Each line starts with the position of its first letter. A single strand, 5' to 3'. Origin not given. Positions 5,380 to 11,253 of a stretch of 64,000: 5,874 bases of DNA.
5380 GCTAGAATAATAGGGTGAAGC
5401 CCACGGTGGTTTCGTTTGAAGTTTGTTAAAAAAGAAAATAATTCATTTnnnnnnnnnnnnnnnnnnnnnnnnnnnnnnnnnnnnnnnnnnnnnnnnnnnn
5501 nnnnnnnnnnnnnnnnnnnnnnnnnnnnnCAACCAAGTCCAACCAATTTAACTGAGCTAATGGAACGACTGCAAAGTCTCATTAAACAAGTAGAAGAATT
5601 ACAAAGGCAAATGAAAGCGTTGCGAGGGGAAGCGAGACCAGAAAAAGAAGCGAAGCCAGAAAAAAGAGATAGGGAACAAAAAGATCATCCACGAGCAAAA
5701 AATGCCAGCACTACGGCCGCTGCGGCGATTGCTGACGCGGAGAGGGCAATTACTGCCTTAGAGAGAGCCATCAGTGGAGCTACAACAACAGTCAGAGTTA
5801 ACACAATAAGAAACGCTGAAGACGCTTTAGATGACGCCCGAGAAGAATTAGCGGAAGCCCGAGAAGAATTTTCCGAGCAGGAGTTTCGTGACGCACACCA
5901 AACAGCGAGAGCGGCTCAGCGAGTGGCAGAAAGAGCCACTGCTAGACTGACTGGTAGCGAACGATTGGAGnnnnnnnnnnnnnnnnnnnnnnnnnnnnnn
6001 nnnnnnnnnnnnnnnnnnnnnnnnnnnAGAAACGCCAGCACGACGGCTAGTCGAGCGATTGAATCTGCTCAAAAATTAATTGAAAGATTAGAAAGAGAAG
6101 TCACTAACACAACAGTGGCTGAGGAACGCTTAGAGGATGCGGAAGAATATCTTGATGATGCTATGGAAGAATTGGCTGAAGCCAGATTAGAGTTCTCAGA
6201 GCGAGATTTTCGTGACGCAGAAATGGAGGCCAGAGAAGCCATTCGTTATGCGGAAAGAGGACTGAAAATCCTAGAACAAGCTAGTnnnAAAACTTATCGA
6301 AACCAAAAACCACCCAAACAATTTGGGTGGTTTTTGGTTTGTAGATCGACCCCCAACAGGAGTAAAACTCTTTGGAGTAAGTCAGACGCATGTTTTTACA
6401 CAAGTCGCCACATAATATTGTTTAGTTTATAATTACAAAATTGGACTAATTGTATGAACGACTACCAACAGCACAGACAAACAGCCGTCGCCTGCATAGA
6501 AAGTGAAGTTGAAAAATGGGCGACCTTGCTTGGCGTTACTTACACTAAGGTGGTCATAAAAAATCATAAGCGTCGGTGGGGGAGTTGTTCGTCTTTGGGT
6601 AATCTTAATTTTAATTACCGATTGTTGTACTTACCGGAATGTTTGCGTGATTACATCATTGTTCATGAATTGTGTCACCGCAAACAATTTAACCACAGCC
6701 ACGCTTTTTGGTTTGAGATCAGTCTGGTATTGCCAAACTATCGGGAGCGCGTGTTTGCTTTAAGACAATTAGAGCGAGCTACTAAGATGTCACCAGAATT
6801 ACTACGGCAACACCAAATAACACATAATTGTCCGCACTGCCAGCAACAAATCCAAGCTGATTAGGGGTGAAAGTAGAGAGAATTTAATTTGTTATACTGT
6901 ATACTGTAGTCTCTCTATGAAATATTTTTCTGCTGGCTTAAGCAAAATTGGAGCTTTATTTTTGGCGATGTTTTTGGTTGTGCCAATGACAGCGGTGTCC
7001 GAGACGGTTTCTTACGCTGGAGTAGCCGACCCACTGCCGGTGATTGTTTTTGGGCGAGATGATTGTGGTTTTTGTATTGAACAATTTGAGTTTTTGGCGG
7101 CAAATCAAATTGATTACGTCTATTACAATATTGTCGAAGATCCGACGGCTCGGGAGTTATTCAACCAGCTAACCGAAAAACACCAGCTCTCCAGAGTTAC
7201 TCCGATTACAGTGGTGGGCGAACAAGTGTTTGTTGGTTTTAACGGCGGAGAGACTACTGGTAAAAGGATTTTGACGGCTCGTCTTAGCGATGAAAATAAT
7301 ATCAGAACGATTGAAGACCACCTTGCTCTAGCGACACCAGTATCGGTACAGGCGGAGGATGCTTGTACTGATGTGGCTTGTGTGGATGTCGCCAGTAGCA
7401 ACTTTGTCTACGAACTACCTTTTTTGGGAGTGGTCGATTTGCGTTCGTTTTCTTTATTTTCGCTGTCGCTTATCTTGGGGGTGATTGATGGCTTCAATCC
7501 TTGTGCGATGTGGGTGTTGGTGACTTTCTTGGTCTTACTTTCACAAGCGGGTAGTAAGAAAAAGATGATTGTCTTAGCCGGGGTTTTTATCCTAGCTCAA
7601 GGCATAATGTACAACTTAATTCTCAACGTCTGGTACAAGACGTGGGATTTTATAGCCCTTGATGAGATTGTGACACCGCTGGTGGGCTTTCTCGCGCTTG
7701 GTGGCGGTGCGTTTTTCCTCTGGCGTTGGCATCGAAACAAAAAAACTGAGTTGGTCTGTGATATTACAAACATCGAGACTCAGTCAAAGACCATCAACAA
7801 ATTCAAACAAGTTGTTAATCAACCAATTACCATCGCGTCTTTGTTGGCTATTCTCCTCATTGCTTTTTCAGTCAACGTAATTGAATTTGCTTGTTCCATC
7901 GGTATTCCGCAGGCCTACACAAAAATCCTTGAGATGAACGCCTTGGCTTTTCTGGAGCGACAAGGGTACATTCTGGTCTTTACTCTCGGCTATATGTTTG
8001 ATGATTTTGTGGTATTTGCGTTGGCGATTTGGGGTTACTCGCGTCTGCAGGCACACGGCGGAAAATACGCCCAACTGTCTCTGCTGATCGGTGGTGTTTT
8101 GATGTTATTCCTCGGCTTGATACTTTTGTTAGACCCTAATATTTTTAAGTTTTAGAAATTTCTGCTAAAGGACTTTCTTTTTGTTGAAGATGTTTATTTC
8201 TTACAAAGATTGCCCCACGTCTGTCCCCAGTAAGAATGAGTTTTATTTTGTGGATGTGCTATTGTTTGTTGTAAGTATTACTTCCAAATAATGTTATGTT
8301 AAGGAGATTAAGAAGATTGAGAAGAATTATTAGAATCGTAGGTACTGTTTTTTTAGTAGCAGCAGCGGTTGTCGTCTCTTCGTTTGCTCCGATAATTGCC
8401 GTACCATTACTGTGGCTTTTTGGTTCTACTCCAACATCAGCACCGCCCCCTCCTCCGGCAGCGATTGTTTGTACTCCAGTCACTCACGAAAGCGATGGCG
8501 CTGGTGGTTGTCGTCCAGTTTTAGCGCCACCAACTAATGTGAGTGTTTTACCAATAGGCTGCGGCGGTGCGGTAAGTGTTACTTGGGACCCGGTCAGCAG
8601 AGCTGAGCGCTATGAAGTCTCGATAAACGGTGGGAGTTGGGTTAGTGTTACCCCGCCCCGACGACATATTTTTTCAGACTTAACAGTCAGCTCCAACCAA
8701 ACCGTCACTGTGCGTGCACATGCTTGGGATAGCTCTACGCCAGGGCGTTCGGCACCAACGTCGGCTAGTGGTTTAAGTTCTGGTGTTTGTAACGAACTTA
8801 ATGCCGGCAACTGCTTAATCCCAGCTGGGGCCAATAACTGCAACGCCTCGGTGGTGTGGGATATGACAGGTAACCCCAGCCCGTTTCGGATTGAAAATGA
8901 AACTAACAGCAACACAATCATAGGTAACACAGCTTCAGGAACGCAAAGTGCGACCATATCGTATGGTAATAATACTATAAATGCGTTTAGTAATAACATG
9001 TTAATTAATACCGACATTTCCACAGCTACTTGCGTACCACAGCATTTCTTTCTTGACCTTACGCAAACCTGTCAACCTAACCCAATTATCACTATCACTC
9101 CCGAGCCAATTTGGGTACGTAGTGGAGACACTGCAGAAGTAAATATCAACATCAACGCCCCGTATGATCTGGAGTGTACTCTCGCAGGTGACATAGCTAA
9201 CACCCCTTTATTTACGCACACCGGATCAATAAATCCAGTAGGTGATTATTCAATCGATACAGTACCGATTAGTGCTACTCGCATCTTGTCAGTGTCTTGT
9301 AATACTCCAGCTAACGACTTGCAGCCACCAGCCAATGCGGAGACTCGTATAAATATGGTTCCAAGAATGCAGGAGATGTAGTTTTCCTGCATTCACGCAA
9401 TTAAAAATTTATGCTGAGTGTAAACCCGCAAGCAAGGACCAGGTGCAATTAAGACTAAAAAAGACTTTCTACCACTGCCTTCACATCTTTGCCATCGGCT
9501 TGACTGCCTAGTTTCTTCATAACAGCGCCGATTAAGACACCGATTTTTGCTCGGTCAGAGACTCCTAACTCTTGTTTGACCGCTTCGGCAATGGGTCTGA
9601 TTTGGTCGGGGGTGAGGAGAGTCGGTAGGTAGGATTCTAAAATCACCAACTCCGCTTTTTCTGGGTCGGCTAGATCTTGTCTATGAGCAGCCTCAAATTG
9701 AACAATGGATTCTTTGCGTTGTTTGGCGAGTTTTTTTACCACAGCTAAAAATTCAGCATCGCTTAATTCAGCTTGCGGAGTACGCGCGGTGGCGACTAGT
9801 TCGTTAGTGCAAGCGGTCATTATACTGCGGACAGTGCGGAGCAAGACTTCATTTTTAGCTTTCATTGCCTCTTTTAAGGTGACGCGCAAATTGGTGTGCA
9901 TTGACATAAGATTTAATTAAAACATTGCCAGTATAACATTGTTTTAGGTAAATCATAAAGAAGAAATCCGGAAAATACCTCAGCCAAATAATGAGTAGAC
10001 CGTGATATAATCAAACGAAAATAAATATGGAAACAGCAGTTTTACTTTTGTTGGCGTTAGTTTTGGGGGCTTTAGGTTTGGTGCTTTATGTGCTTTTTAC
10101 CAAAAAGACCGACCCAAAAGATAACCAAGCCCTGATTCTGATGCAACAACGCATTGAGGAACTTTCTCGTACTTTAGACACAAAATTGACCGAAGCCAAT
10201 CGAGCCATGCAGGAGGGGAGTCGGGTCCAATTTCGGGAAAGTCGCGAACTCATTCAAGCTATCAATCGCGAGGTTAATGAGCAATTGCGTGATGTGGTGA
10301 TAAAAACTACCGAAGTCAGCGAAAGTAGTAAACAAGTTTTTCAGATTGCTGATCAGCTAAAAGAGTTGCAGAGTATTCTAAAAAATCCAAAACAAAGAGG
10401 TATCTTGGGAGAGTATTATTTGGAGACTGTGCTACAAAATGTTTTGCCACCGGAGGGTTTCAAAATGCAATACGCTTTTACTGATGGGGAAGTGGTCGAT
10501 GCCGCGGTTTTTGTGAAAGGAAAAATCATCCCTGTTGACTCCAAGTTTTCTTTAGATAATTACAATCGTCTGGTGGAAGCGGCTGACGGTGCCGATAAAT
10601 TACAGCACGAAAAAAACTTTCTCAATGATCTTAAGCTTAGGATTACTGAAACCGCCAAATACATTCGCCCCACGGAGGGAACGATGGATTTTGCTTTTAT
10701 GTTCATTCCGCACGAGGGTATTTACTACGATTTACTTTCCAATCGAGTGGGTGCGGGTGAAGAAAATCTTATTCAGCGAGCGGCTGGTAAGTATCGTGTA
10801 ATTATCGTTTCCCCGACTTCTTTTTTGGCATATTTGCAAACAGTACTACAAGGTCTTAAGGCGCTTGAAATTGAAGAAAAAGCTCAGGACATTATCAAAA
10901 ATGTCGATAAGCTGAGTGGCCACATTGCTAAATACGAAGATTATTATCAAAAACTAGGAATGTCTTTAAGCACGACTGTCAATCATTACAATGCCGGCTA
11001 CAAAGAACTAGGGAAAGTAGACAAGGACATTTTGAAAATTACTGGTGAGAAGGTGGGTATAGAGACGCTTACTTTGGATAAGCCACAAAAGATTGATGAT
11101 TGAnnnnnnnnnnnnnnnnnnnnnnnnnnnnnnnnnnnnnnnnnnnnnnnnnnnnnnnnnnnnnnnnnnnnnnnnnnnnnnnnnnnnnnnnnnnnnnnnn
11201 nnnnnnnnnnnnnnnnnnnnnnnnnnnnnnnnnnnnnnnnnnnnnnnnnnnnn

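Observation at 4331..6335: Tandem pair of paralogous secreted helical repeat proteins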

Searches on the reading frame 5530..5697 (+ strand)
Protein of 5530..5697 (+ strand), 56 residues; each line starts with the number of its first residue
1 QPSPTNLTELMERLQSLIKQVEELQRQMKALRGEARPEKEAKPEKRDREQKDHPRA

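Call 34: search_protein_families(library=pfam, proteins=[window:5530-5697:+], max_evalue=10)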
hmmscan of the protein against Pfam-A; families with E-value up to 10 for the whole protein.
window:5530-5697:+ (56 aa): 9 families
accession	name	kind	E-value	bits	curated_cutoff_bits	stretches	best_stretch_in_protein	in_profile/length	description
PF05859.17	Mis12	-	0.0058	16.8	25.7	1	2-48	173-218/231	Mis12 protein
PF16471.10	JIP_LZII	-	0.012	16.3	30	1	16-47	30-61/71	JNK-interacting protein leucine zipper II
PF13339.11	AATF-Che1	-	0.016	16.2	24.7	1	5-51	53-104/137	Apoptosis antagonizing transcription factor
PF06005.17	ZapB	-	0.019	15.9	31.5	1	6-51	5-50/71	Cell division protein ZapB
PF04799.18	Fzo_mitofusin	-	0.02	14.8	27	1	4-36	114-146/161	fzo-like conserved region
PF17383.7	kleA_kleC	-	0.037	14.8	25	1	12-41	24-53/76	Uncharacterized KorC regulated protein A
PF06156.18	YabA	-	0.074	14.1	30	1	6-45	23-62/103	Initiation control protein YabA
PF04977.20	DivIC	-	0.19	12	28.9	1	7-42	26-62/80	Septum formation initiator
PF03961.19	FapA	-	0.73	9.8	31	1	8-45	152-194/272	Flagellar Assembly Protein A beta solenoid domain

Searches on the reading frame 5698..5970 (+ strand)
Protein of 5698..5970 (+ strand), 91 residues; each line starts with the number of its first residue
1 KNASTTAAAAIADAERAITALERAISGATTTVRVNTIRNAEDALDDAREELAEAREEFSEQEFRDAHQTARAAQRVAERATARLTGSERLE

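Call 34: search_protein_families(library=pfam, proteins=[window:5698-5970:+], max_evalue=10)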
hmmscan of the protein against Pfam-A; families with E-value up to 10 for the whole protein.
window:5698-5970:+ (91 aa): 8 families
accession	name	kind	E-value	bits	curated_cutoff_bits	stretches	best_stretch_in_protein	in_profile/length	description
PF10819.13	DUF2564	-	0.00031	21.5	26.3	1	15-64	9-60/79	Protein of unknown function (DUF2564)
PF14346.11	DUF4398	-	0.078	13.9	27.9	1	33-83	15-65/78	Domain of unknown function (DUF4398)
PF24696.1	UGSC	-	0.083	13.5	25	1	14-77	13-80/172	UGSC family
PF16326.10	ABC_tran_CTD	-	0.11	13.2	32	1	9-60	15-66/69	ABC transporter C-terminal domain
PF04961.17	FTCD_C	-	0.17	12.1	24.5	1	5-41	133-169/182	Formiminotransferase-cyclodeaminase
PF25194.1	DPC3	-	0.23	11.5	27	1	13-40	146-173/196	Diatom pyrenoid component 3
PF02203.21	TarH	-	0.46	10.8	25.2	1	4-83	47-123/177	Tar ligand binding domain homologue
PF23367.1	DUF7091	-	1.7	9.6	27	1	35-88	7-61/88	Family of unknown function (DUF7091)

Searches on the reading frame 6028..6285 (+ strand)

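Call 34: search_protein_families(library=pfam, proteins=[window:6028-6285:+], max_evalue=10)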
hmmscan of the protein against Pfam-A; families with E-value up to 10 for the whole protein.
window:6028-6285:+ (86 aa): 14 families
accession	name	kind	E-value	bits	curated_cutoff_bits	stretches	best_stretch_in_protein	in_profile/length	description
PF04043.20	PMEI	-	0.0012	19.4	29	1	7-76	44-120/156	Plant invertase/pectin methylesterase inhibitor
PF14346.11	DUF4398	-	0.017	16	27.9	1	10-76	2-60/78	Domain of unknown function (DUF4398)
PF21329.2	CYP38_PsbQ-like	-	0.023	15.6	27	1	6-72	41-106/117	Peptidyl-prolyl cis-trans isomerase CYP38-like, PsbQ-like domain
PF10510.14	PIG-S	-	0.067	12.6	26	1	5-77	403-467/514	Phosphatidylinositol-glycan biosynthesis class S protein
PF16535.10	T3SSipB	-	0.076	13.8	31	1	4-50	45-91/155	Type III cell invasion protein SipB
PF05168.19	HEPN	-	0.27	11.9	22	1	36-81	69-113/117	HEPN domain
PF00582.32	Usp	-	0.47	11.4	24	1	4-64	12-71/141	Universal stress protein family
PF09969.14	DUF2203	-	0.49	11.5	24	1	11-74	5-68/122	Uncharacterized conserved protein (DUF2203)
PF00430.23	ATP-synt_B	-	0.49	10.9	28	1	28-72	39-82/132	ATP synthase B/B' CF(0)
PF02996.22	Prefoldin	-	0.61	10.5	23.2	1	31-56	71-96/120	Prefoldin subunit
PF07219.19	HemY_N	-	0.67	10.5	31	1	44-79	58-94/107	HemY protein N-terminus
PF18915.5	DUF5667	-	0.81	10.6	27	1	9-73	13-77/99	Domain of unknown function (DUF5667)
PF05739.25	SNARE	-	0.88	10.1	26.8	1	35-53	10-28/53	SNARE domain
PF02321.23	OEP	-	0.94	9.7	22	1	6-56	125-175/187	Outer membrane efflux protein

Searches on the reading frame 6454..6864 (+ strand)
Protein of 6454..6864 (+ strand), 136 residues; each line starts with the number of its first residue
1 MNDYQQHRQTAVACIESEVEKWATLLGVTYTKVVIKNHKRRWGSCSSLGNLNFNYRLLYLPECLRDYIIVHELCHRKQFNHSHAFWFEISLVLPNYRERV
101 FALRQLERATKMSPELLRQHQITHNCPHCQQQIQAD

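Call 3: search_protein_families(library=pfam, proteins=[window:6454-6864:+], max_evalue=0.1)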
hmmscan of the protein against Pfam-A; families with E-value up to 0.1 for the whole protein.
window:6454-6864:+ (136 aa): 2 families
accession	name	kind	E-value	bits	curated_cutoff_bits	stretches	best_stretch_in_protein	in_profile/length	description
PF01863.23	YgjP-like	-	8.2e-30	104.8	26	1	7-104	108-205/207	YgjP-like, metallopeptidase domain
PF01400.30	Astacin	-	0.0024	18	22.5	1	13-84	21-97/189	Astacin (Peptidase family M12A)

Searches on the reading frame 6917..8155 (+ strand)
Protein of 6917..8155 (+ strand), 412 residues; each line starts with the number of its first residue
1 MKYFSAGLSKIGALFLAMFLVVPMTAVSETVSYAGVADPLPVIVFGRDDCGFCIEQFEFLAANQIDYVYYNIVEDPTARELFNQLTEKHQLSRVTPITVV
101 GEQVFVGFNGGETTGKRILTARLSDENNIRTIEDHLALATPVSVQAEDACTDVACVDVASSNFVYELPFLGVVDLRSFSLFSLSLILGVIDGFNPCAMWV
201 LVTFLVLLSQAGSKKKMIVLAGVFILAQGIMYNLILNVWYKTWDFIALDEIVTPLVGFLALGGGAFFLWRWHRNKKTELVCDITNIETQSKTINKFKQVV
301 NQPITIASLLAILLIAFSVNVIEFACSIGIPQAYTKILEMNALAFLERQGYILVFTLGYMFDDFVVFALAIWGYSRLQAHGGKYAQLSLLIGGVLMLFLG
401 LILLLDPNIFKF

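Call 3: search_protein_families(library=pfam, proteins=[window:6917-8155:+], max_evalue=0.1)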
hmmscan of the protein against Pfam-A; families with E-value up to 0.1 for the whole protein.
window:6917-8155:+ (412 aa): 1 family
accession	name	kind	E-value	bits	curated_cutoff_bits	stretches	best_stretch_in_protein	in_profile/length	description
PF00462.30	Glutaredoxin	-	2.4e-05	24.9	22.9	1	42-86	1-45/60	Glutaredoxin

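Call 15: search_protein_families(library=ncbifam, proteins=[window:6917-8155:+], max_evalue=0.1)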
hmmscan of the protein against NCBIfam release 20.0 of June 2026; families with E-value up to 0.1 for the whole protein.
window:6917-8155:+ (412 aa): 11 families
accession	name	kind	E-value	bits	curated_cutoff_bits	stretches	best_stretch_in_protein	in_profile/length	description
NF041212.1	Uxx_star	subfamily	2.5e-10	40.4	66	1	42-111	1-67/70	Uxx-star family glutaredoxin-like (seleno)protein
NF041211.1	gluta_UXX_star_2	equivalog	1.6e-08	34.4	100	1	42-112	1-68/71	UXX-star (seleno)protein family 2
TIGR02196.1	GlrX_YruB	hypoth_equivalog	7.2e-08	32.8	88.55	1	42-109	2-65/74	glutaredoxin-like protein, YruB-family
NF041114.2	gluta_UXX_star_1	equivalog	4.3e-06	26.9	72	1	42-110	1-66/70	UXX-star selenoprotein family 1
NF045501.1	HUGP_GUXX-star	exception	5e-06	26.2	325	1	37-112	162-234/236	HUGP/GUXX-star fusion selenoprotein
TIGR02194.1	GlrX_NrdH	subfamily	0.0013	18.8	85.75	1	42-109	1-64/72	glutaredoxin-like protein NrdH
TIGR01617.1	arsC_related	subfamily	0.0047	17.2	75.05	1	44-87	3-46/117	Spx/MgsR family RNA polymerase-binding regulatory protein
NF047338.1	gluta_UXX_star_3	exception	0.0094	16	97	1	42-111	1-67/70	UXX-star (seleno)protein family 3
TIGR02181.1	GRX_bact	equivalog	0.018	15.3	90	1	42-88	1-47/80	glutaredoxin 3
TIGR02180.1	GRX_euk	equivalog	0.078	13.2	87.25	0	42-89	1-50/84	glutaredoxin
TIGR02200.1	GlrX_actino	hypoth_equivalog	0.08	13.4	89.5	0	42-81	2-41/77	mycoredoxin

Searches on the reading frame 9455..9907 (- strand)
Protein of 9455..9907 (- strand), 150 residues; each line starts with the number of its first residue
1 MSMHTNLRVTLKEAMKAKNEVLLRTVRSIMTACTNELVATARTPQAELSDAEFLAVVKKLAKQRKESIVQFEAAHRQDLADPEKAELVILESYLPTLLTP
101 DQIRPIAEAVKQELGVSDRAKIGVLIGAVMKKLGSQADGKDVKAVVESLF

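Call 3: search_protein_families(library=pfam, proteins=[window:9455-9907:-], max_evalue=0.1)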
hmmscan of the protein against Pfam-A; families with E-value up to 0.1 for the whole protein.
window:9455-9907:- (150 aa): 3 families
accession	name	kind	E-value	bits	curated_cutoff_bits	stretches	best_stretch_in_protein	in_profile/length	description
PF09424.15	YqeY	-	1.3e-36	126.3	27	1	6-148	3-141/143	Yqey-like protein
PF02637.23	GatB_Yqey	-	0.00062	20.1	27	1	120-148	118-146/148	GatB domain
PF02734.22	Dak2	-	0.046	14.1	27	0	5-78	9-82/174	DAK2 domain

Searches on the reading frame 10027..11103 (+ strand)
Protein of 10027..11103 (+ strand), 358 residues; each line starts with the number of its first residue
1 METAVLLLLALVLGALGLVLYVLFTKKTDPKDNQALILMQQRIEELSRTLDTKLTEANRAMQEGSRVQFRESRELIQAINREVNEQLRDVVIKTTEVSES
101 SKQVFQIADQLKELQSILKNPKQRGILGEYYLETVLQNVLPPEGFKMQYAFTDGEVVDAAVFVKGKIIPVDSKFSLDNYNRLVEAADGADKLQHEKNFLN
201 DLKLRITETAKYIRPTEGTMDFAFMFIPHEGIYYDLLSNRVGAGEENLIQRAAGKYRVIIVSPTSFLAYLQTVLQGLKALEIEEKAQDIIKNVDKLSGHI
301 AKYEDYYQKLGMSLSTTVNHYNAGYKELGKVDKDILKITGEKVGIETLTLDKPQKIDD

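Call 3: search_protein_families(library=pfam, proteins=[window:10027-11103:+], max_evalue=0.1)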
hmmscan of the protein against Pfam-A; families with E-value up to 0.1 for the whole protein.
window:10027-11103:+ (358 aa): 7 families
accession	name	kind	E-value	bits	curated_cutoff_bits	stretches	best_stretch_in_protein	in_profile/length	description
PF02646.22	RmuC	-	6e-52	177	26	1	73-328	11-270/291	RmuC family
PF09728.14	Taxilin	-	0.002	17.8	30.3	1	31-113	60-138/302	Myosin-like coiled-coil protein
PF12917.13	YfbR-like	-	0.017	15.2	25.9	1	12-114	36-138/182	5'-deoxynucleotidase YfbR-like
PF01544.23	CorA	-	0.023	14.5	27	0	44-117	151-224/292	CorA-like Mg2+ transporter protein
PF10157.14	BORCS6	-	0.028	15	35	0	39-119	19-98/101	BLOC-1-related complex sub-unit 6 C-terminal helix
PF06103.16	DUF948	-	0.061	13.9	37.2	0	10-106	2-86/89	Bacterial protein of unknown function (DUF948)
PF19629.4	DUF6133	-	0.075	13.6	27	0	2-26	22-47/65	Family of unknown function (DUF6133)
